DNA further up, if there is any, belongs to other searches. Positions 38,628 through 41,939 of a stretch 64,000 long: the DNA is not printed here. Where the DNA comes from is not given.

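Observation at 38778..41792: Single-gene TIR / OmpR-type winged-helix / NB-ARC / TPR protein: an NLR-like sensor with a DNA-binding module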

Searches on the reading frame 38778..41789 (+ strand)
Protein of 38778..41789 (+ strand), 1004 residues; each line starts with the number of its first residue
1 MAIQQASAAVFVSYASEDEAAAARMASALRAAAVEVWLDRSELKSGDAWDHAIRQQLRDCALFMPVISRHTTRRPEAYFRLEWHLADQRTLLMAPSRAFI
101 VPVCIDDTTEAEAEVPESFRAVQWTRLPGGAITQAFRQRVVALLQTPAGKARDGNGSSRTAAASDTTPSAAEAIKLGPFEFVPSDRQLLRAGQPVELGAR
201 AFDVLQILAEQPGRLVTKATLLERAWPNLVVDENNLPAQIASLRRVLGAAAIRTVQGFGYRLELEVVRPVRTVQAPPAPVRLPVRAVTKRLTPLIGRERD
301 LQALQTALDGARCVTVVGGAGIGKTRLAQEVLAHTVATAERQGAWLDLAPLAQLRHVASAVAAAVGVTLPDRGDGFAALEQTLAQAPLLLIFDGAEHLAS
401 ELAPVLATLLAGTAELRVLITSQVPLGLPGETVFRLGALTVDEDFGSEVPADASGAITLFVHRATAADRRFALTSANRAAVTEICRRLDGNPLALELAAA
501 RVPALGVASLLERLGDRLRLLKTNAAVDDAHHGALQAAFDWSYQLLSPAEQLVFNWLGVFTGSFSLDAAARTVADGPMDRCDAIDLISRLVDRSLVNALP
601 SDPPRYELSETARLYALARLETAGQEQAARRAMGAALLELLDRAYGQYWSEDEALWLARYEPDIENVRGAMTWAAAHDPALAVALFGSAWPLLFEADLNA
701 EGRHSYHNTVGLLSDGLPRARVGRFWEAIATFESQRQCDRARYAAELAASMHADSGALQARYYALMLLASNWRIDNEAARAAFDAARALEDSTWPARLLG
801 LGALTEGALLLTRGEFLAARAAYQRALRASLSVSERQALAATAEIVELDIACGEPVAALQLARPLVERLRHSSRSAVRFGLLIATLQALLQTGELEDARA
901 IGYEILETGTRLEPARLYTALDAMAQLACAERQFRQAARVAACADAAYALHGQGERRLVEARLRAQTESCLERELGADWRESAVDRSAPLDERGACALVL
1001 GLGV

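Call 3: search_protein_families(library=pfam, proteins=[window:38778-41789:+], max_evalue=1)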
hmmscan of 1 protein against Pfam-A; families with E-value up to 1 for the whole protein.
window:38778-41789:+ (1004 aa): 12 families
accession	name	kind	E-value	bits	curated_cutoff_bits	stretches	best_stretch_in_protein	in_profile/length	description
PF13676.11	TIR_2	-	9.5e-20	71.7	28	1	10-136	1-118/122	TIR domain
PF00486.34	Trans_reg_C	-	5.3e-15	55.7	26.2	1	192-262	1-77/77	Transcriptional regulatory protein, C terminal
PF13191.12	AAA_16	-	8.3e-08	33.3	32.6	1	293-419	1-165/167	AAA ATPase domain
PF13401.12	AAA_22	-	1.8e-07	32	27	1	310-409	4-104/130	AAA domain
PF05729.18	NACHT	-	2.3e-05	24.7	26.7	1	312-422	1-128/167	NACHT domain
PF20703.3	nSTAND1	-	0.0019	18.3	27.1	1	295-402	17-131/379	Novel STAND NTPase 1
PF00931.28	NB-ARC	-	0.0064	16.2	23.5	1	301-367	5-76/248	NB-ARC domain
PF13245.12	AAA_19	-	0.009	16.6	25.1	1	303-341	4-41/134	AAA domain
PF20720.3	nSTAND3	-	0.02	15.1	27.2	1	302-337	8-43/155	Novel STAND NTPase 3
PF25201.1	nSTAND6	-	0.022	15.2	27.7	1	294-336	1-43/148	Novel STAND NTPase 6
PF01078.27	Mg_chelatase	-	0.12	12.2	20.3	1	293-332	4-43/207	Magnesium chelatase, subunit ChlI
PF24480.1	TPGS1_C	-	0.23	11.4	27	1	861-930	106-175/197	Tubulin polyglutamylase complex subunit 1-like, C-terminal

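Call 4: search_protein_families(library=padloc, proteins=[window:38778-41789:+], max_evalue=1)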
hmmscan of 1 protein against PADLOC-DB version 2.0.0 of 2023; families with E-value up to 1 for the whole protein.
window:38778-41789:+ (1004 aa): 9 families
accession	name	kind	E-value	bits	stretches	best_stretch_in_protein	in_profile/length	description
PDLC02421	Aga_TIR-PNTD1-PNTD2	-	4.4e-12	43.8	1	9-116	5-110/430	Class I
PDLC02403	Aga_TIR-PNTD1-PNTD2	-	2.3e-09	34.8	1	9-114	4-107/443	Class I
PDLC02012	SAVED5--SAVED_TIR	-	1.2e-08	32.4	1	8-57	14-62/404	-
PDLC05062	PDC-S66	-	3.9e-08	31.1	1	7-70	148-212/282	-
PDLC00728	Effector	-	4.9e-06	23.8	1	7-57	9-59/432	TIR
PDLC03957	bSEFIR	-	5.2e-05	21.2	1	8-60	39-94/412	-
PDLC00727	Effector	-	0.00017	18.2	1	7-51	173-218/590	TIR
PDLC02416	Aga_REase-TIR-PNTD1-PNTD2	-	0.0037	14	1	10-107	158-248/572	Class I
PDLC05079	PDC-S73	-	0.036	10.8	1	305-336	185-216/752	-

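Call 5: search_protein_families(library=ncbifam, proteins=[window:38778-41789:+], max_evalue=1)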
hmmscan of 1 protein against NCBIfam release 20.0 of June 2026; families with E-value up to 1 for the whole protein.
window:38778-41789:+ (1004 aa): 38 families (the best 25 are shown)
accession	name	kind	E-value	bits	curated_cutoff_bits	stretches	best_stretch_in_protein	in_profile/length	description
NF041733.1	resp_reg_CseB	equivalog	3e-10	39.9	350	1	163-263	126-227/228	two-component system response regulator CseB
TIGR02154.1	PhoB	equivalog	7e-09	35.3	296.2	1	170-262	128-225/226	phosphate regulon transcriptional regulator PhoB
NF009037.0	PRK12370.1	equivalog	4e-08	32.1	589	1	185-267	24-110/553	HilA/EilA family virulence transcriptional regulator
NF053854.1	RespRegPhoBBctds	equivalog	4.9e-08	32.6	270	1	166-262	125-224/225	two-component system response regulator PhoB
NF000402.1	vanR-B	exception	1.3e-07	31.3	480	1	169-263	122-217/219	vancomycin resistance response regulator transcription factor VanR-B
NF033118.1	vanR-O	exception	2.5e-06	27.1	505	1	180-265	136-223/233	vancomycin resistance response regulator transcription factor VanR-O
NF042941.1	Retron_TIR_antiphage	equivalog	4.2e-06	25.8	600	1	8-73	340-406/464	TIR domain-containing anti-phage reverse transcriptase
NF045944.1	ResRegRpaBCyano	equivalog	4.6e-06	26.2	330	1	165-261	122-226/229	response regulator transcription factor RpaB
NF007663.1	PRK10336.1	equivalog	1e-05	25.4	345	1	173-262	126-216/219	quorum sensing response regulator transcription factor QseB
NF041734.1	resp_reg_RppA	equivalog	1.9e-05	24.2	250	1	192-263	152-228/229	two-component system response regulator RppA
NF007928.2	PRK10643.1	equivalog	2.1e-05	24.3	330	1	182-262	135-216/216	two-component system response regulator PmrA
NF007982.1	PRK10710.1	equivalog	2.2e-05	24.1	380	1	191-268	150-233/235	envelope stress response regulator BaeR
NF040586.1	FxSxx_TPR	equivalog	3.9e-05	22.3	300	1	288-519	2-214/830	FxSxx-COOH system tetratricopeptide repeat protein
NF058526.1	Thoeris_type3_ThcB4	equivalog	4e-05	22.6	220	1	7-62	127-183/375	Thoeris type III anti-phage system protein ThcB4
NF007546.0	PRK10161.1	equivalog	8.9e-05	22.2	471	1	171-262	129-225/229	phosphate response regulator transcription factor PhoB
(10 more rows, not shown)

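Call 6: find_homologous_proteins(query=window:38778-41789:+)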
Query window:38778-41789:+ (1004 aa): 4683 proteins with E <= 0.001 among 8000 candidates; the best 120 are listed.
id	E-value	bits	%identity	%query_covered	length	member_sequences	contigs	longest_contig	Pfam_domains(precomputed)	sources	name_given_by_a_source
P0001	0.0e+0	2152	100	100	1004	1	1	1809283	PF05729.19,PF00486.35,PF13401.13,PF13676.12,PF13191.13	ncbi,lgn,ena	-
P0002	0.0e+0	1841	86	100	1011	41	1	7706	PF00486.35,PF13401.13,PF13676.12,PF13191.13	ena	-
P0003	0.0e+0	1815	84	99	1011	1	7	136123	PF05729.19,PF00486.35,PF13401.13,PF20703.4,PF13676.12,PF13191.13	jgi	jgi:predicted ATPase/DNA-binding winged helix-turn-helix (wHTH) protein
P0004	0.0e+0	1811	84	99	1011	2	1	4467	PF05729.19,PF00486.35,PF13401.13,PF20703.4,PF13676.12,PF13191.13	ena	-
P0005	0.0e+0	1788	83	99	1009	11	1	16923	PF00486.35,PF13401.13,PF20703.4,PF13676.12,PF13191.13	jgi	jgi:predicted ATPase/DNA-binding winged helix-turn-helix (wHTH) protein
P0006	0.0e+0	1775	84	100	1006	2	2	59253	PF00486.35,PF13401.13,PF13676.12,PF13191.13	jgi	-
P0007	0.0e+0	1772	83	99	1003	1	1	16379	PF00486.35,PF13401.13,PF13676.12,PF13191.13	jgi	jgi:predicted ATPase/DNA-binding winged helix-turn-helix (wHTH) protein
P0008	0.0e+0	1722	80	100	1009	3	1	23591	PF00486.35,PF13401.13,PF13676.12,PF13191.13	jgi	-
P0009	0.0e+0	1718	80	100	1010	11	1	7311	PF00486.35,PF13401.13,PF13676.12,PF13191.13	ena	-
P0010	0.0e+0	1713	80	100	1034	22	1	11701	PF05729.19,PF00486.35,PF13401.13,PF13676.12,PF13191.13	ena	-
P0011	0.0e+0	1711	80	99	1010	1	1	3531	PF00486.35,PF13401.13,PF13676.12,PF13191.13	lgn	-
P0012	0.0e+0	1710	80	99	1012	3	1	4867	PF00486.35,PF13401.13,PF13676.12,PF13191.13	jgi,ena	-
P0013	0.0e+0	1709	80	100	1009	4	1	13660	PF00486.35,PF13401.13,PF13676.12,PF13191.13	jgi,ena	-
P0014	0.0e+0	1706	84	93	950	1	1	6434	PF05729.19,PF00486.35,PF13401.13,PF20703.4,PF13191.13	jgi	jgi:predicted ATPase/DNA-binding winged helix-turn-helix (wHTH) protein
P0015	0.0e+0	1706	80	100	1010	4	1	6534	PF00486.35,PF13401.13,PF13676.12,PF13191.13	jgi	-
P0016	0.0e+0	1705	80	99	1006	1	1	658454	PF00486.35,PF13401.13,PF13676.12,PF13191.13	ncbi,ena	-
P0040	0.0e+0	1539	75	100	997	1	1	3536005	PF00486.35,PF13401.13,PF13676.12,PF13191.13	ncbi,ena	-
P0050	0.0e+0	1125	56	99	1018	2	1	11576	PF00486.35,PF13401.13,PF13676.12,PF00931.29,PF13191.13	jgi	jgi:predicted ATPase/DNA-binding winged helix-turn-helix (wHTH) protein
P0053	1.7e-295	1001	60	83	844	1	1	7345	PF00486.35,PF13401.13,PF00931.29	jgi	jgi:predicted ATPase/DNA-binding winged helix-turn-helix (wHTH) protein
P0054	1.8e-293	994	60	83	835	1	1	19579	PF00486.35,PF13401.13,PF00931.29,PF13191.13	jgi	jgi:predicted ATPase/DNA-binding winged helix-turn-helix (wHTH) protein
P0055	2.7e-292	990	60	83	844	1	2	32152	PF00486.35,PF13401.13,PF00931.29,PF13191.13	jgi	jgi:predicted ATPase/DNA-binding winged helix-turn-helix (wHTH) protein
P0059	2.5e-289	981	60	83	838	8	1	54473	PF00486.35,PF13401.13,PF00931.29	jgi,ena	-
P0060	3.1e-289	980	59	83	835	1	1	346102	PF00486.35,PF13401.13,PF00931.29,PF13191.13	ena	-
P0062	6.6e-289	979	60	83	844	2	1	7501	PF00486.35,PF13401.13,PF00931.29,PF13191.13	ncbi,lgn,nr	ncbi:MAG: putative ATPase [Gammaproteobacteria bacterium]|nr:putative ATPase [Gammaproteobacteria ba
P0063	7.2e-289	979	59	83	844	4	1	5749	PF00486.35,PF13401.13,PF00931.29,PF13191.13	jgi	jgi:predicted ATPase/DNA-binding winged helix-turn-helix (wHTH) protein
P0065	1.1e-288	978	59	83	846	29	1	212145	PF00486.35,PF13401.13,PF00931.29,PF13191.13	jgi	jgi:predicted ATPase/DNA-binding winged helix-turn-helix (wHTH) protein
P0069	2.6e-287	974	60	83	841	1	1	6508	PF00486.35,PF13401.13,PF00931.29,PF13191.13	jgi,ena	-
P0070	2.8e-287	974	60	82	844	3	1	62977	PF00486.35,PF13401.13,PF00931.29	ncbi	-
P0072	3.1e-287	974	58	83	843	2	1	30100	PF00486.35,PF13401.13,PF00931.29,PF13191.13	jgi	jgi:predicted ATPase/DNA-binding winged helix-turn-helix (wHTH) protein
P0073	3.3e-287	974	53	99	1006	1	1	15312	PF00486.35,PF13401.13,PF13676.12,PF00931.29,PF13191.13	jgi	jgi:predicted ATPase/DNA-binding winged helix-turn-helix (wHTH) protein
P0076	1.8e-286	971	58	83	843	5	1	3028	PF00486.35,PF13401.13,PF00931.29,PF13191.13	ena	-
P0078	4.0e-286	970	59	83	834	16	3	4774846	PF25872.1,PF00486.35,PF13401.13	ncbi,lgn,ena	-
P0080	6.9e-286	969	58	83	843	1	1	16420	PF05729.19,PF00486.35,PF13401.13,PF00931.29,PF13191.13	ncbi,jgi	ncbi:MAG TPA: winged helix-turn-helix domain-containing protein [Steroidobacteraceae bacterium]|jgi:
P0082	1.3e-285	968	59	83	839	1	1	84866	PF00486.35,PF13401.13,PF00931.29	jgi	jgi:predicted ATPase/DNA-binding winged helix-turn-helix (wHTH) protein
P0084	2.0e-285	968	59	81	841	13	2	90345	PF00486.35,PF13401.13,PF00931.29,PF13191.13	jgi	-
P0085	2.5e-285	967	59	83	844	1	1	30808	PF00486.35,PF13401.13,PF00931.29,PF13191.13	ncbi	-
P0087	5.9e-285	966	58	83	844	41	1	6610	PF00486.35,PF13401.13,PF00931.29,PF13191.13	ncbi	-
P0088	6.3e-285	966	59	81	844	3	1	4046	PF05729.19,PF00486.35,PF13401.13,PF00931.29,PF13191.13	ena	-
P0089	8.7e-285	966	58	83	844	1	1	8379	PF00486.35,PF13401.13,PF00931.29,PF13191.13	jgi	jgi:predicted ATPase/DNA-binding winged helix-turn-helix (wHTH) protein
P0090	1.1e-284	965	59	82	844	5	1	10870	PF00486.35,PF13401.13,PF00931.29,PF13191.13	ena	-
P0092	1.7e-284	965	58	83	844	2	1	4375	PF00486.35,PF13401.13,PF00931.29,PF13191.13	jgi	jgi:predicted ATPase/DNA-binding winged helix-turn-helix (wHTH) protein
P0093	2.0e-284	964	58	83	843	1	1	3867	PF00486.35,PF13401.13,PF00931.29,PF13191.13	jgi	jgi:predicted ATPase/DNA-binding winged helix-turn-helix (wHTH) protein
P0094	3.1e-284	964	58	83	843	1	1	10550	PF00486.35,PF13401.13,PF00931.29,PF13191.13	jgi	jgi:predicted ATPase/DNA-binding winged helix-turn-helix (wHTH) protein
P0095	4.4e-284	963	58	83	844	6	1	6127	PF00486.35,PF13401.13,PF00931.29,PF13191.13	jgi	jgi:predicted ATPase/DNA-binding winged helix-turn-helix (wHTH) protein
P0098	5.1e-284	963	57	83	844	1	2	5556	PF00486.35,PF13401.13,PF00931.29,PF13191.13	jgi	jgi:predicted ATPase/DNA-binding winged helix-turn-helix (wHTH) protein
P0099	7.3e-284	962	53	99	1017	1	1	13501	PF01582.26,PF00486.35,PF13401.13,PF13676.12,PF13191.13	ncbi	-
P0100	1.1e-283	962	52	99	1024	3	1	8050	PF01582.26,PF00486.35,PF13401.13,PF13676.12,PF00931.29,PF13191.13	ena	-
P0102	2.3e-283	961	57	83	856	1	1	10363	PF05729.19,PF00486.35,PF00931.29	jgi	jgi:predicted ATPase/DNA-binding winged helix-turn-helix (wHTH) protein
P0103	3.7e-283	960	58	82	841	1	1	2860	PF00486.35,PF13401.13,PF00931.29,PF13191.13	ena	-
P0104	3.8e-283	960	58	82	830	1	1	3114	PF00486.35,PF13401.13,PF00931.29,PF13191.13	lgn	-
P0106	4.0e-283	960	58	83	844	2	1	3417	PF00486.35,PF13401.13,PF00931.29,PF13191.13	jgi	jgi:predicted ATPase/DNA-binding winged helix-turn-helix (wHTH) protein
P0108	4.5e-283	960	57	83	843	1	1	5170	PF00486.35,PF13401.13,PF00931.29,PF13191.13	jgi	-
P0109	4.7e-283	960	59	83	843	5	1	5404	PF00486.35,PF13401.13,PF00931.29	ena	-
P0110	4.9e-283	960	58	83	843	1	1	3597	PF00486.35,PF13401.13,PF00931.29,PF13191.13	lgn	-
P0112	8.4e-283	959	58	83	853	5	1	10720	PF00486.35,PF13401.13,PF00931.29,PF13191.13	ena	-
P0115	1.4e-282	958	59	83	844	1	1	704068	PF00486.35,PF13401.13,PF13191.13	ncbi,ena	-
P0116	2.6e-282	957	57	83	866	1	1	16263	PF00486.35,PF13401.13,PF00931.29,PF13191.13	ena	-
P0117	3.7e-282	957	58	83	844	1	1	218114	PF00486.35,PF13401.13,PF00931.29,PF13191.13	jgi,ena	-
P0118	4.2e-282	957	57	83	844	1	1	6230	PF05729.19,PF00486.35,PF13401.13,PF00931.29,PF13191.13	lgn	-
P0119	4.5e-282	957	58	83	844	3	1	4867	PF05729.19,PF00486.35,PF13401.13,PF00931.29,PF13191.13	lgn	-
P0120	5.1e-282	956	58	83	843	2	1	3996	PF00486.35,PF00931.29,PF13191.13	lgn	-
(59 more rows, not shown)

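Call 12: find_encoding_contigs(protein=P0040, flank=8000, max_places=3)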
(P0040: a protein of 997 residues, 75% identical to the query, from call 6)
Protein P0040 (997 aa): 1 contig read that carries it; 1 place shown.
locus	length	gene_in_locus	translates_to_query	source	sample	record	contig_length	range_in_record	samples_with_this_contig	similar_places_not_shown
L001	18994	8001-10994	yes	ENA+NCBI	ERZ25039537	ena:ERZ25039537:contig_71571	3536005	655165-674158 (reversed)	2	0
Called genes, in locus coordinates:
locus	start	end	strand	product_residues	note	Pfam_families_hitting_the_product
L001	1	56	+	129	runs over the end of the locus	PF13699:eCIS_core (weak)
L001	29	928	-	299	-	PF12698:ABC2_membrane_3, PF12679:ABC2_membrane_2, PF12730:ABC2_membrane_4 (weak)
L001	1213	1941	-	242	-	PF00005:ABC_tran, PF13304:AAA_21 (faint)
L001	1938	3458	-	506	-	PF00561:Abhydrolase_1, PF12146:Hydrolase_4 (faint), PF08386:Abhydrolase_4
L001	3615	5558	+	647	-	PF01134:GIDA, PF12831:FAD_oxidored (weak), PF21680:GIDA_C_1st, PF13932:SAM_GIDA_C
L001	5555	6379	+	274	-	PF00215:OMPdecase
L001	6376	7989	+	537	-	PF00496:SBP_bac_5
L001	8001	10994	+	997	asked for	PF13676:TIR_2, PF00486:Trans_reg_C, PF13191:AAA_16, PF13401:AAA_22 (weak)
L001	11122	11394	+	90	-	PF14026:SCO4226-like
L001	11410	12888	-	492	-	PF10396:TrmE_N, PF12631:MnmE_helical, PF02421:FeoB_N, PF01926:MMR_HSR1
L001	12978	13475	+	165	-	PF11695:DUF3291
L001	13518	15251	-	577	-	PF14849:YidC_periplas, PF02096:60KD_IMP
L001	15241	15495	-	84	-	PF01809:YidD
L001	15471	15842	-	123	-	PF00825:Ribonuclease_P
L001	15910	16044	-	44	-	PF00468:Ribosomal_L34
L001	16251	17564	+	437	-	PF11638:DnaA_N, PF01695:IstB_IS21 (weak), PF00308:Bac_DnaA, PF00004:AAA (weak), PF08299:Bac_DnaA_C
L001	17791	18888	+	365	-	PF00712:DNA_pol3_beta, PF02767:DNA_pol3_beta_2, PF02768:DNA_pol3_beta_3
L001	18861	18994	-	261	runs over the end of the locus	-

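Call 13: find_encoding_contigs(protein=P0016, flank=8000, max_places=3)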
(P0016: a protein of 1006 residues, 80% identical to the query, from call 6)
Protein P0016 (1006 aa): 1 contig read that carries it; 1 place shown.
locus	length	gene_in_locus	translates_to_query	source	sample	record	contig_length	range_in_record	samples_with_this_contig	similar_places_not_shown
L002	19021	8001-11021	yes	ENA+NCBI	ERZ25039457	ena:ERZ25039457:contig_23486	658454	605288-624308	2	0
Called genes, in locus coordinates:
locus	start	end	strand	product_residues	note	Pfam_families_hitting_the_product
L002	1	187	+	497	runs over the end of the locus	PF01979:Amidohydro_1, PF07969:Amidohydro_3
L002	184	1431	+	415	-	PF01979:Amidohydro_1, PF07969:Amidohydro_3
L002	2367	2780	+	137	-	PF22636:FlK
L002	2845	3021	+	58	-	PF02954:HTH_8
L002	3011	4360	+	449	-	PF02518:HATPase_c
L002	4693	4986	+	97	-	-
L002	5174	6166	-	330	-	PF00487:FA_desaturase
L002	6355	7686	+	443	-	PF00083:Sugar_tr, PF07690:MFS_1, PF00083:Sugar_tr (weak)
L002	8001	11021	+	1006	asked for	PF13676:TIR_2, PF00486:Trans_reg_C, PF13191:AAA_16 (weak), PF13401:AAA_22 (weak)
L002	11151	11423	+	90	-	PF14026:SCO4226-like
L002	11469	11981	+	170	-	PF02566:OsmC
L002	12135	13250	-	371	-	PF07786:HGSNAT_cat (faint)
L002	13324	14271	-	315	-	PF03009:GDPD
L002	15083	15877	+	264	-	PF08843:AbiEii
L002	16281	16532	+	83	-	-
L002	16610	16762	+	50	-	-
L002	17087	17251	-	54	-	-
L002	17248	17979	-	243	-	PF13671:AAA_33, PF06414:Zeta_toxin (weak)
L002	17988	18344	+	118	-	-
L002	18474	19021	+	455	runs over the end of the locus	PF21810:DUF6880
